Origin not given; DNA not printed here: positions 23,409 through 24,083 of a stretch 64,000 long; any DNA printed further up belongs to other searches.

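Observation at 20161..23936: An unassigned C-terminal domain of about 115-125 aa, present six times in the window on two unrelated membrane scaffolds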

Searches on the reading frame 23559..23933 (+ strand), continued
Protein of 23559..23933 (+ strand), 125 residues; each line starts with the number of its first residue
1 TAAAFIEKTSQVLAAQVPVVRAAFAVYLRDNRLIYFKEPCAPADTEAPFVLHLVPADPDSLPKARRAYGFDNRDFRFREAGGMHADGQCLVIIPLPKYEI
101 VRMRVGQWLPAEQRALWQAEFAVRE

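Call 94: fold_search(model_id=the predicted structure, library=viral)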
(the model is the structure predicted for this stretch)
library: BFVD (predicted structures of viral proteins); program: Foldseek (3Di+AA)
matches with E <= 10: 888; with E <= 0.001: 0
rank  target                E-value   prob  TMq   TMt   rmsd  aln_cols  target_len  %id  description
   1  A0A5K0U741            1.7e-02  0.90  0.38  0.09   7.0       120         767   14  Por secretion system C-terminal sorting domain-containing protein [Yasminevirus sp. GU-2018]
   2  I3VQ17                1.9e-02  0.97  0.42  0.15  10.1       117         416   11  B39.2 [miniopterid betaherpesvirus 1]
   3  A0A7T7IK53            2.6e-02  0.99  0.43  0.27   4.4       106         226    6  (no name in the UniProt tables at hand)
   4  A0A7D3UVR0            3.8e-02  0.66  0.30  0.26  17.8       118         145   16  Molecular chaperone IbpA HSP20 family [Fadolivirus FV1/VV64]
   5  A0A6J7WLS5            4.0e-02  0.85  0.33  0.33   5.7        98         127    9  Uncharacterized protein [uncultured Caudovirales phage]
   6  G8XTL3                4.5e-02  0.82  0.39  0.20  14.7       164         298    8  Membrane glycoprotein US6A [Simian cytomegalovirus (strain Colburn)]
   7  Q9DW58                4.5e-02  0.72  0.33  0.17   6.9       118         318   11  Pr137 [Rat cytomegalovirus (strain Maastricht)]
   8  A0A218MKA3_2          4.8e-02  0.72  0.36  0.07   6.8       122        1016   11  Putative gp62 [uncultured virus]
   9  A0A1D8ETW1            5.3e-02  0.85  0.38  0.42   6.5       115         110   10  Uncharacterized protein [Propionibacterium phage E1]
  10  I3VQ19                5.3e-02  0.66  0.36  0.14  16.0       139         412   10  B39.4 [miniopterid betaherpesvirus 1]
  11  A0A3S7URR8            5.3e-02  0.57  0.33  0.35   7.9       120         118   11  (no name in the UniProt tables at hand)
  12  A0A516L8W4            6.3e-02  0.82  0.32  0.26   6.4        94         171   14  (no name in the UniProt tables at hand)
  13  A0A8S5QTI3            6.3e-02  0.38  0.26  0.30   9.5       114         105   10  Uncharacterized protein [Podoviridae sp. ctKS020]
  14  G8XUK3                6.7e-02  0.84  0.38  0.19   5.6       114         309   10  Membrane protein A29 [Aotine betaherpesvirus 1]
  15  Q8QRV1                6.7e-02  0.82  0.36  0.24   6.5       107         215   11  Membrane glycoprotein US8 [Panine betaherpesvirus 2]
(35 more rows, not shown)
